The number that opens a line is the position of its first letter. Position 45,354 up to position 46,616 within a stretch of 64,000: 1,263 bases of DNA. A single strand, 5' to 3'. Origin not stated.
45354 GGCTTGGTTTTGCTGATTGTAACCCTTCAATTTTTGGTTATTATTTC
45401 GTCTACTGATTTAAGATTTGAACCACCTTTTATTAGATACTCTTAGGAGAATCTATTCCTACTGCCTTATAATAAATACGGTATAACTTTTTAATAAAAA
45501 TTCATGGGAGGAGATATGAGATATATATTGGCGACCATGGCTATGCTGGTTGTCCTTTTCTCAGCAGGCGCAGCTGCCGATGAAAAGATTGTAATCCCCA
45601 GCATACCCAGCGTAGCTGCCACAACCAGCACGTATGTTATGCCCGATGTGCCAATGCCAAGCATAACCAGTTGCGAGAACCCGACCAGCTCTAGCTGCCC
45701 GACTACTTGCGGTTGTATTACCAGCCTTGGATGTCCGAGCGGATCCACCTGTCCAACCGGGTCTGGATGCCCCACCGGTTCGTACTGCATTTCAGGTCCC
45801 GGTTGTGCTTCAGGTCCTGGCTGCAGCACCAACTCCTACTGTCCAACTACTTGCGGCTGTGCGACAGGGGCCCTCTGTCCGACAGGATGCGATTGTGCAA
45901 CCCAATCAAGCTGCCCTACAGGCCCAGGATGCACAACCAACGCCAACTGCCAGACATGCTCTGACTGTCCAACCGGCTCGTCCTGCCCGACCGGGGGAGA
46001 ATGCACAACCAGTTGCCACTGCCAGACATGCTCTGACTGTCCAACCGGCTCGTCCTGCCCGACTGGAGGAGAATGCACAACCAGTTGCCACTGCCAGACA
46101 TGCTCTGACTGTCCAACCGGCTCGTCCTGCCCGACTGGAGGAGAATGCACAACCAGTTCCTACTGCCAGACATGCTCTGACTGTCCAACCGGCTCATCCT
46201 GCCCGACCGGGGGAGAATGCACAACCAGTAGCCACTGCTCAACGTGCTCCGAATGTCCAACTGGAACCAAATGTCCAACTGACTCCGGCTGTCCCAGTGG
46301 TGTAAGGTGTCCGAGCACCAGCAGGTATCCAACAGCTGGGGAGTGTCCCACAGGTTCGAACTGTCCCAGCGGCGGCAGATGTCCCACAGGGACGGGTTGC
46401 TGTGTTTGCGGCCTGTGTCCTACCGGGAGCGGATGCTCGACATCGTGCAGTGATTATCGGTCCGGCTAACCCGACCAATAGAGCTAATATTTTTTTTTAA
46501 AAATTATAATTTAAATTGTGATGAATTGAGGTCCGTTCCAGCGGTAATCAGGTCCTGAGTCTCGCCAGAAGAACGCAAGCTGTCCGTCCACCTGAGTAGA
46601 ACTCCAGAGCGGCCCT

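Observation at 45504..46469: Secreted hyper-cysteine CPTGS-heptad protein with four near-perfect 72-bp tandem repeats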

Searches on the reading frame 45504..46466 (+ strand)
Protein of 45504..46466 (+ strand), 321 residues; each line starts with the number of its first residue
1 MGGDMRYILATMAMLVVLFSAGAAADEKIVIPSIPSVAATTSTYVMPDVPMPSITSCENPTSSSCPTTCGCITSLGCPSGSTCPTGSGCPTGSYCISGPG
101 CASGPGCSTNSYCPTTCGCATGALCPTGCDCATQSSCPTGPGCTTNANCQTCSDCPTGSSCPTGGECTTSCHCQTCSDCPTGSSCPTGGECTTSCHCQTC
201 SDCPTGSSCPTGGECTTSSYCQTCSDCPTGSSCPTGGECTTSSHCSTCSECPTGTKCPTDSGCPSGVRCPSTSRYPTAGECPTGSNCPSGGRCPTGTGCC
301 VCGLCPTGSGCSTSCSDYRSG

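Call 6: search_protein_families(library=pfam, proteins=[window:45516-46466:+], max_evalue=10)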
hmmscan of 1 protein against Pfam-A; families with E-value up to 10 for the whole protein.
window:45516-46466:+ (317 aa): 0 families
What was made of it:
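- On Bacterial transferase hexapeptide repeat (left-handed beta-helix, PF00132): No Pfam hit (call 6).
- Similarity to TmAFP is not statistically significant as a database hit, and Pfam's insect AFP model does not match (call 6). The Pfam insect AFP model does not match (call 6).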

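Call 7: search_protein_families(library=ncbifam, proteins=[window:45516-46466:+], max_evalue=0.01)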
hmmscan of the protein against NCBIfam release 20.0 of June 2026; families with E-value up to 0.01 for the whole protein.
window:45516-46466:+ (317 aa): 1 family
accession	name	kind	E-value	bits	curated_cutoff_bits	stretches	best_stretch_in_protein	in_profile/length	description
NF038329.2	gly_rich_SclB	equivalog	0.0066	15.4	325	0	144-250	134-246/442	LPXTG-anchored collagen-like adhesin Scl2/SclB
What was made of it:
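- Closest known: Metallothioneins and other Cys-rich metal-binding peptides. Different: No family match (calls 6, 7).
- No metallothionein or metal-binding family matches (calls 6, 7).
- Tried and rejected: There was only a 15-bit collagen-like noise hit (calls 6, 7).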

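Call 8: find_homologous_proteins(query=window:45516-46466:+, max_evalue=0.001)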
Query window:45516-46466:+ (317 aa): 2 proteins with E <= 0.001 among 8000 candidates.
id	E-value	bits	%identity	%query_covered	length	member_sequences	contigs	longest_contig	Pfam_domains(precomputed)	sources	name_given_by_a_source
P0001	2.9e-10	58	49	35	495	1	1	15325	PF13229.13,PF05048.20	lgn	-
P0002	6.6e-8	50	39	44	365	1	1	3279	-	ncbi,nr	ncbi:MAG: hypothetical protein QUS09_09255 [Methanotrichaceae archaeon]|nr:hypothetical protein [Met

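Call 10: search_dna_similar(query=window:45516-46466:+, collection=plasmids, mode=protein, max_evalue=0.001)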
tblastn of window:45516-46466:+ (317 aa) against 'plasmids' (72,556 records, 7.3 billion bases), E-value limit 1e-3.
Records with a match: 24; places in all: 139; records where one place covers at least 80% of the query: 4.
Best place of each record, by identity: <60% 24.
By first word of the organism name: Escherichia 7; Klebsiella 5; Bacillus 4; Streptomyces 2; Haliscomenobacter 1; Methylomagnum 1; Burkholderia 1; Salmonella 1; Citrobacter 1; Raoultella 1.
By predicted mobility (MOB-suite, as given by PLSDB): conjugative 14; non-mobilizable 9; mobilizable 1.
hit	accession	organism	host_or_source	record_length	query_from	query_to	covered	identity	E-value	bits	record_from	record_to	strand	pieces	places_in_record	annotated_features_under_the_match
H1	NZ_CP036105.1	Bacillus mycoides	cell culture,soil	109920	14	292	88%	34.0%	3e-4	50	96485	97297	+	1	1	exosporium leader peptide-containing protein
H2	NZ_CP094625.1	Bacillus thuringiensis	whole organism,soil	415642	6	292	91%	31.3%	1e-5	54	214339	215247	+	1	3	NTTRR-F1 domain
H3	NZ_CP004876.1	Bacillus thuringiensis serovar kurstaki str. HD-1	soil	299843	15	292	88%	31.3%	9e-4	49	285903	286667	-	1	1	none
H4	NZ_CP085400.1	Bacillus tropicus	single cell,soil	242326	50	292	77%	35.4%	1e-7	61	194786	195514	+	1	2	collagen-like triple helix repeat-containing protein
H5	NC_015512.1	Haliscomenobacter hydrossis DSM 1100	activated sludge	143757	57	296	76%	30.4%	4e-22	103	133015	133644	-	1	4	hypothetical protein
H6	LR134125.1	Klebsiella aerogenes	not available: to be reported later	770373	25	295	85%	26.9%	4e-7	59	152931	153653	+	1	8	Uncharacterised protein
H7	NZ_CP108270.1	Streptomyces sp. NBC_00046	-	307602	56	268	67%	32.4%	3e-7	117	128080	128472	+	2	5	none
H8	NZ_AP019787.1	Methylomagnum ishizawai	-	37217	51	230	57%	30.6%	1e-4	51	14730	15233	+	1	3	hypothetical protein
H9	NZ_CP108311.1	Streptomyces sp. NBC_00012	-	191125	147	291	46%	34.5%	2e-11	72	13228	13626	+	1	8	none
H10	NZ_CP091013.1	Burkholderia cenocepacia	-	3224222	137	302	52%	29.5%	2e-8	63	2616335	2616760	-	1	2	none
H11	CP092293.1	Salmonella enterica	-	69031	105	230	40%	36.5%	4e-7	59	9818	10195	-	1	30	record has no annotation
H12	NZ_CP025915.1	Escherichia coli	Homo sapiens,stool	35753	106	230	39%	35.7%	4e-6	56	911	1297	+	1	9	hypothetical protein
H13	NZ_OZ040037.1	Escherichia coli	-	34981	106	230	39%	34.9%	6e-6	56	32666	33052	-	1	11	hypothetical protein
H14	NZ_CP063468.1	Escherichia coli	chicken meat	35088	105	230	40%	34.1%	8e-4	49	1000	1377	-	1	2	hypothetical protein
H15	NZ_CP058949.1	Escherichia coli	-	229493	105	227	39%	35.0%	1e-4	51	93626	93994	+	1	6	hypothetical protein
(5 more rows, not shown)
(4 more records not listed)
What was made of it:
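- On Collagen-like / SclB Gly-rich adhesins (NF038329): Plasmid tblastn hits to collagen-like genes are compositional (call 10).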

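Call 12: find_encoding_contigs(protein=window:45504-46466:+, flank=10000, max_places=6)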
Protein window:45504-46466:+ (321 aa): no gene with exactly this product is on record in the collection.

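Call 13: find_encoding_contigs(protein=window:45516-46466:+, flank=10000, max_places=6)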
Protein window:45516-46466:+ (317 aa): no gene with exactly this product is on record in the collection.

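Call 19: search_protein_representatives(protein=window:45579-46466:+)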
Query: 296 residues. Proteins with E-value up to 0.001 (for the whole library): 95; up to 1e-10: 5; up to 1e-30: 1. The best 95 are listed.
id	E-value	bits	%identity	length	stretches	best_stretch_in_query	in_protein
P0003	1.6e-56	208.3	23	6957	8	10-275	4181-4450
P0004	3.5e-16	75.6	31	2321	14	54-291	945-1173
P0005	4.7e-15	71.9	40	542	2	74-269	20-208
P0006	4.1e-13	65.6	38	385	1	51-247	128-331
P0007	2.7e-12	62.8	23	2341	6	121-263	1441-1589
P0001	1.2e-10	57.5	48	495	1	100-227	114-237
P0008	1.3e-10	57.3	37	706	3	123-215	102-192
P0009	2.2e-10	56.6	33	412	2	67-287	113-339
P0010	1.6e-09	53.7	32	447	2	82-235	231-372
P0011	2.3e-09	53.2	27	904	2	130-266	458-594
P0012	2.6e-09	53.1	34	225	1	43-155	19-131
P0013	1.1e-08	51.1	32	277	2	73-190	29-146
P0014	5.2e-08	48.8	33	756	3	89-275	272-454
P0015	1.3e-07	47.5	33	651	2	93-228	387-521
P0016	2.2e-07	46.7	37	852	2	44-281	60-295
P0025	2.0e-06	43.6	51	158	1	60-161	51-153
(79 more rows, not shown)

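Call 29: find_related_loci(query=A1, collection=genome_contigs, flank=6000)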
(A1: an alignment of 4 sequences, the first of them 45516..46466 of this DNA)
Query A1 (317 aa) in genome_contigs; peptide patterns used: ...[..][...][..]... (x = any residue, [..] = any of these).
93 stretches matched a pattern; 10 encode a relative of the query (tblastn E <= 1e-3); 9 distinct loci.
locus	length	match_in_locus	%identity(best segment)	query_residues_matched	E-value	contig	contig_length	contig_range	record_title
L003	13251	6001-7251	42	1-311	8e-48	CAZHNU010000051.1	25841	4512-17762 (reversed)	MAG TPA_asm: uncultured Methanotrichaceae archaeon isolate SRP278314_co2_183 genome assembly, contig: NODE_2541_length_2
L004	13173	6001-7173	44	1-312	4e-52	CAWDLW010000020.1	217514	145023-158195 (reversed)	MAG: Methanotrichaceae archaeon isolate MFD04492.bin.2.126 genome assembly, contig: contig_5587, whole genome shotgun se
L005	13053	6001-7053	41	1-305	1e-41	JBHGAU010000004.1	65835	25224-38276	MAG: Methanotrichaceae archaeon isolate SBS.BIN.91 SBSBIN91_contig_4, whole genome shotgun sequence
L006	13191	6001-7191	42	1-309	5e-41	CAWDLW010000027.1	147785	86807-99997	MAG: Methanotrichaceae archaeon isolate MFD04492.bin.2.126 genome assembly, contig: contig_5885, whole genome shotgun se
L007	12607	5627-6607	40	3-312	1e-35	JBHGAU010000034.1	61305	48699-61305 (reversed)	MAG: Methanotrichaceae archaeon isolate SBS.BIN.91 SBSBIN91_contig_34, whole genome shotgun sequence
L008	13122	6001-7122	45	12-312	3e-33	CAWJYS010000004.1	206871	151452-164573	MAG: Methanotrichaceae archaeon isolate MFD03899.bin.2.83 genome assembly, contig: contig_16229, whole genome shotgun se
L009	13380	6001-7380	41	3-312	4e-41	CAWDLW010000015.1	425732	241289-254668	MAG: Methanotrichaceae archaeon isolate MFD04492.bin.2.126 genome assembly, contig: contig_5331, whole genome shotgun se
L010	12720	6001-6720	44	4-310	6e-30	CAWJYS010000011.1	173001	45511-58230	MAG: Methanotrichaceae archaeon isolate MFD03899.bin.2.83 genome assembly, contig: contig_28869, whole genome shotgun se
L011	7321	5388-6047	40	40-317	2e-18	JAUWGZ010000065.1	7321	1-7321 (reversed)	MAG: Dehalococcoidia bacterium isolate CSMAG_2255 CSMAG_2255_k141_1265099_length_7321_cov_7.9405, whole genome shotgun s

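Call 31: search_protein_families(library=pfam, proteins=[L008:5974-7899:+, L009:5974-8169:+, L004:5998-7188:+, L011:5361-6047:+, P0001, P0006, P0009], max_evalue=0.1)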
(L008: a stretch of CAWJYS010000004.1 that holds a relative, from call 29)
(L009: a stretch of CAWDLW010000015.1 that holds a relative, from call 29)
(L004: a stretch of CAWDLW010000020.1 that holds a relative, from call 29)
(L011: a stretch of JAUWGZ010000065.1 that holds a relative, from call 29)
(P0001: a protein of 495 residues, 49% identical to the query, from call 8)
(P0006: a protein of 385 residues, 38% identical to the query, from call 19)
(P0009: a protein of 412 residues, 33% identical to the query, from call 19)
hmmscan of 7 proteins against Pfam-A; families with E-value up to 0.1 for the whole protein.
L008:5974-7899:+ (642 aa): 1 family
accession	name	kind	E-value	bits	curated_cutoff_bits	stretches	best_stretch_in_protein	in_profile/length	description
PF20316.5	DUF6612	-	0.0004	20.5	23.7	0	446-495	58-109/237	Family of unknown function (DUF6612)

L009:5974-8169:+ (732 aa): 1 family
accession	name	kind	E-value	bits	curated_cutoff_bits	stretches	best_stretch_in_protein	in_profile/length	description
PF20316.5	DUF6612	-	0.00039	20.5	23.7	1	660-731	173-234/237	Family of unknown function (DUF6612)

L004:5998-7188:+ (397 aa): 0 families

L011:5361-6047:+ (229 aa): 0 families

P0001 (495 aa): 2 families
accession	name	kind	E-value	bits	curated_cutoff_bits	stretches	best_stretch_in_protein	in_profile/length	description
PF05048.19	NosD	-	3.5e-15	56.5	23.6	1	367-458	99-207/212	Periplasmic copper-binding protein (NosD)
PF13229.12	Beta_helix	-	3.2e-09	37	25.9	1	349-438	22-115/158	Right handed beta helix region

P0006 (385 aa): 0 families

P0009 (412 aa): 0 families
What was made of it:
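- TM + hexads + NosD beta-helix (P0001; call 31).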

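Call 35: search_solved_structures(query=window:45579-46466:+, max_evalue=10, show_alignments=3)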
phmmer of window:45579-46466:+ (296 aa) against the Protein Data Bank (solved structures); distinct sequences matched with E-value up to 10: 2.
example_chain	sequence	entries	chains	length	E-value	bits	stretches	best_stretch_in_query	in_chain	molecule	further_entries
6igz_L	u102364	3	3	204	1.5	11.1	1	20-100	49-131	PsaL | PSI subunit V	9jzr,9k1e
1ezg_A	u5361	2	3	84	2.9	10.1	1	160-239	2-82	THERMAL HYSTERESIS PROTEIN ISOFORM YL-1 | Thermal hysteresis protein isoform YL-1 (2-14)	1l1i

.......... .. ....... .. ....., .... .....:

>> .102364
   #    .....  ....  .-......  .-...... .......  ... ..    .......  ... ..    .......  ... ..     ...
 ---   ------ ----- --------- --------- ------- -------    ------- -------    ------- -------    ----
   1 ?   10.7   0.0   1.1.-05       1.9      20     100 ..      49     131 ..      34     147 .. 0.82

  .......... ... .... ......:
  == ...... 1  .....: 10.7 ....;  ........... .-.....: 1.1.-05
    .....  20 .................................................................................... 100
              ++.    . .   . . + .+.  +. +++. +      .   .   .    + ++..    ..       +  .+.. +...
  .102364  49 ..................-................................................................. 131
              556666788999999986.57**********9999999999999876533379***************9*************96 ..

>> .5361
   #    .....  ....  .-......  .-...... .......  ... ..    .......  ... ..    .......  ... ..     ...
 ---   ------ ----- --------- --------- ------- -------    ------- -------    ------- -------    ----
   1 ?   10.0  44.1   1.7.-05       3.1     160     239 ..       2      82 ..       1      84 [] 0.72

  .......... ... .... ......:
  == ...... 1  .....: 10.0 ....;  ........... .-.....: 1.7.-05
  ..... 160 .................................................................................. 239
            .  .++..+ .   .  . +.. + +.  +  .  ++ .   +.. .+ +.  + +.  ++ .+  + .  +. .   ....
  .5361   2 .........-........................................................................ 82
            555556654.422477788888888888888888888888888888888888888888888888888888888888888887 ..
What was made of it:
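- The only relevant PDB sequence match is TmAFP 1EZG, with Cys in register over 80 residues (E=2.9, not significant; call 35).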

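Call 40: predict_structure(protein=window:45579-46466:+)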
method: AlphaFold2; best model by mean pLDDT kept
length: 296 residues; sequences in the alignment: 1
mean_pLDDT: 45.9   pTM: 0.24
mean pLDDT of the five models: 45.9, 41.3, 41.3, 38.0, 37.2
residues with pLDDT >= 90: 0; 70-90: 0; 50-70: 112; < 50: 184
segments of 3 or more residues with pLDDT < 50: 1-3, 12-14, 16-18, 20-43, 48-65, 72-123, 225-227, 229-296
pLDDT, mean of each block of 10 residues (from residue 1): 49 46 35 33 47 39 47 41 32 33 35 37 52 56 60 59 60 58 58 58 57 55 50 44 38 36 40 40 42 38
secondary structure, 60 per line:
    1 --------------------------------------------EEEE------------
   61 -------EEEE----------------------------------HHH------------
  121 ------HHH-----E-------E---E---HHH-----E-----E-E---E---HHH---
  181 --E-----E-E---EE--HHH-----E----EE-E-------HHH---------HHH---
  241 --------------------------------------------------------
elements in order: E45-48 E68-71

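Call 42: find_homologous_proteins(query=A2, max_evalue=0.00001)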
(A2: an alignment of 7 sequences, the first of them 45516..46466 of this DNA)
Query A2 (7 sequences) (317 aa, profile of the alignment): 6 proteins with E <= 0.00001 among 8000 candidates.
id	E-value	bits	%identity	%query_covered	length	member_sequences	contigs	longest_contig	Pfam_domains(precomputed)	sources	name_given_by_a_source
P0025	1.3e-28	118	43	39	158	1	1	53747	-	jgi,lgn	-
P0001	9.8e-16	76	49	35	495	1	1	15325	PF13229.13,PF05048.20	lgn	-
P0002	7.2e-14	69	39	44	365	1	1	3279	-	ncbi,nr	ncbi:MAG: hypothetical protein QUS09_09255 [Methanotrichaceae archaeon]|nr:hypothetical protein [Met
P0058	1.5e-8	52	32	69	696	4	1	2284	PF27023.1,PF07699.20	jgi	-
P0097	3.6e-8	51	44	25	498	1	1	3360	PF00112.30,PF07705.18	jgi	jgi:C1A family cysteine protease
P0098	1.8e-6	45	41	39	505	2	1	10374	PF15899.12,PF24316.2,PF14870.13,PF02012.27,PF15902.13,PF13088.13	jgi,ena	-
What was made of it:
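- Tried and rejected: The 8000-candidate filter is swamped by eukaryotic Cys-rich repeats (calls 8, 42).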

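Call 45: find_encoding_contigs(protein=P0025, flank=8000, max_places=3)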
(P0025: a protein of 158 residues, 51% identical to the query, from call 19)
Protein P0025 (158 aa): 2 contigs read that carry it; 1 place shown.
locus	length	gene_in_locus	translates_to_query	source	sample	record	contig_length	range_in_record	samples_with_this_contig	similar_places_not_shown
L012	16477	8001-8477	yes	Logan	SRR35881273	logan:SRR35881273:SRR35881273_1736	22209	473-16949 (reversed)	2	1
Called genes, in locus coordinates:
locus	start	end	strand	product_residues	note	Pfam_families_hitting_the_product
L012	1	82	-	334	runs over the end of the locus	PF01888:CbiD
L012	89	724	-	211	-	PF02570:CbiC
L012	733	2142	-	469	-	PF00590:TP_methylase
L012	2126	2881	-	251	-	PF11760:CbiG_N, PF01890:CbiG_C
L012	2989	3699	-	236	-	PF00590:TP_methylase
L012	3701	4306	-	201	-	PF00590:TP_methylase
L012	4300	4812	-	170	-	PF02353:CMAS (weak), PF06325:PrmA (weak), PF13847:Methyltransf_31 (weak), PF08241:Methyltransf_11 (weak), PF13649:Methyltransf_25 (weak)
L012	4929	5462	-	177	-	-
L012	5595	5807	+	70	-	-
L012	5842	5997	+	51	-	-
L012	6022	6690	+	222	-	PF00303:Thymidylat_synt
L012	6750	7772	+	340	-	PF13576:Pentapeptide_3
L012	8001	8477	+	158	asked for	-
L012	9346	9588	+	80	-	-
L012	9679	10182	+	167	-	-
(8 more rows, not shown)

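Call 47: fold_search(model_id=the predicted structure, library=pdb)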
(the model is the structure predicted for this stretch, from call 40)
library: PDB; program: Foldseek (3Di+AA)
matches with E <= 10: 4; with E <= 0.001: 0
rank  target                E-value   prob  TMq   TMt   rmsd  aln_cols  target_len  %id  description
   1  6nk9_MODEL_1_A        2.0e+00  0.18  0.07  0.52   1.2        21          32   43  Solution structure of AcaTx1, a potassium channel inhibitor from the sea anemone Antopleura cascaia (released 2020-01-15)
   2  2let_MODEL_1_A        4.4e+00  0.08  0.06  0.53   1.8        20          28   40  AN 1H NMR DETERMINATION OF THE THREE DIMENSIONAL STRUCTURES OF MIRROR IMAGE FORMS OF A LEU-5 VARIANT OF THE TR (released 1994-05-31)
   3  5wow_MODEL_1_A        8.4e+00  0.07  0.07  0.45   1.7        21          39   38  Solution NMR structure of cyclotide MCoTI-I (released 2018-08-08)
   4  5o57_MODEL_1_A        9.5e+00  0.03  0.12  0.29   8.8        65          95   23  Solution Structure of the N-terminal Region of Dkk4 (released 2018-06-13)
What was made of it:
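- Foldseek found nothing (call 47).
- Tried and rejected: Foldseek against PDB on the poor model was meaningless (call 47).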

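Call 60: search_protein_families(library=pfam, proteins=[L004:3385-4518:-, L004:5112-5501:-, L004:7470-8300:+, L004:8329-10422:+, L004:10394-12493:+, L005:2672-3730:+, L005:5099-5488:-, L006:4621-5802:+, L006:7775-9220:+, L006:2251-4620:+], max_evalue=0.001)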
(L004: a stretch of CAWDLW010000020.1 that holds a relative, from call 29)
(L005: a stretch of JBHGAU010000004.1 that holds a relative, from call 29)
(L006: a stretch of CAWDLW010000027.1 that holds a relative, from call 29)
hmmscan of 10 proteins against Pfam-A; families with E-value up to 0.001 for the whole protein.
L004:3385-4518:- (377 aa): 2 families
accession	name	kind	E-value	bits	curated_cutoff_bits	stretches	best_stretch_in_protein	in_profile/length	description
PF13669.12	Glyoxalase_4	-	0.00013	22.7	27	1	287-331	58-102/109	Glyoxalase/Bleomycin resistance protein/Dioxygenase superfamily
PF00903.31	Glyoxalase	-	0.00026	21.8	20.6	0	295-346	68-119/121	Glyoxalase/Bleomycin resistance protein/Dioxygenase superfamily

L004:5112-5501:- (129 aa): 0 families

L004:7470-8300:+ (276 aa): 0 families

L004:8329-10422:+ (697 aa): 6 families
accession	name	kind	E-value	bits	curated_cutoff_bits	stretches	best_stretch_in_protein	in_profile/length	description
PF09822.16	ABC_transp_aux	-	4.3e-19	69.3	34.7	2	467-584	4-123/288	ABC-type uncharacterized transport system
PF23355.1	IFT52_GIFT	-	9.9e-17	61.3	27.2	2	214-292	28-106/246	IFT52 GIFT domain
PF14258.12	DUF4350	-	4.6e-14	53.5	30.4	1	216-387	22-164/181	Domain of unknown function (DUF4350)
PF23090.1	MBTPS1_4th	-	2.2e-06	27.8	27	0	202-270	44-113/275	MBTPS1, fourth GATase-like domain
PF24157.1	DUF7408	-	3.8e-06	27.4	27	0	222-281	30-87/174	Domain of unknown function (DUF7408)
PF09960.14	DUF2194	-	5.5e-05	22.1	30.4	0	509-575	80-138/582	Uncharacterised protein conserved in bacteria (DUF2194)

L004:10394-12493:+ (699 aa): 1 family
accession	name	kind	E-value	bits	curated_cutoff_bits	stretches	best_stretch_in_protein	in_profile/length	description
PF14258.12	DUF4350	-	0.00024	21.9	30.4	0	363-556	28-178/181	Domain of unknown function (DUF4350)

L005:2672-3730:+ (352 aa): 6 families
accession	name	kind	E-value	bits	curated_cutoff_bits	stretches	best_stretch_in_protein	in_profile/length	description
PF00583.31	Acetyltransf_1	-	2.8e-19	70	20.7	1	45-133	24-116/116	Acetyltransferase (GNAT) family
PF13508.13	Acetyltransf_7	-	1.3e-12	48.4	27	1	48-134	3-83/84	Acetyltransferase (GNAT) domain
PF13527.13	Acetyltransf_9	-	4.2e-10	40.1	25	1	4-125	2-121/127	Acetyltransferase (GNAT) domain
PF13302.13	Acetyltransf_3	-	1e-09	39.6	25.4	1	3-133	3-137/138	Acetyltransferase (GNAT) domain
PF13673.13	Acetyltransf_10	-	5.6e-08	33.3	23.6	1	46-140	29-113/128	Acetyltransferase (GNAT) domain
PF08445.16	FR47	-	2.8e-06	27.6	22.1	1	75-136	20-80/86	FR47-like protein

L005:5099-5488:- (129 aa): 0 families

L006:4621-5802:+ (393 aa): 1 family
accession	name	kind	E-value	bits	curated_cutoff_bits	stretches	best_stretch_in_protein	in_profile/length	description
PF10633.15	NPCBM_assoc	-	9e-06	26.2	24.4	0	163-202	41-77/78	NPCBM-associated, NEW3 domain of alpha-galactosidase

L006:7775-9220:+ (481 aa): 1 family
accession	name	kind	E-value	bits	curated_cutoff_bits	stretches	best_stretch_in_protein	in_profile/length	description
PF01609.27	DDE_Tnp_1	-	7.1e-21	75.3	23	1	200-418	22-198/200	Transposase DDE domain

L006:2251-4620:+ (789 aa): 5 families
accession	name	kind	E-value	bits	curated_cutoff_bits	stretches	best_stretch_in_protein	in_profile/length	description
PF03176.21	MMPL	-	1.5e-44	152.7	20.5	2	582-767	117-306/333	MMPL family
PF12349.14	Sterol-sensing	-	4.9e-10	39.9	22.3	1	239-359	14-134/153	Sterol-sensing domain of SREBP cleavage-activation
PF02355.23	SecD_SecF_C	-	7.4e-06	25.9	20.5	1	203-362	27-187/189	Protein export membrane protein SecD/SecF, C-terminal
PF02460.24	Patched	-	7e-05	23.1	23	1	634-761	29-155/156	Patched SSD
PF00873.25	ACR_tran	-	0.00013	20.3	28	0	182-350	309-478/1021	AcrB/AcrD/AcrF family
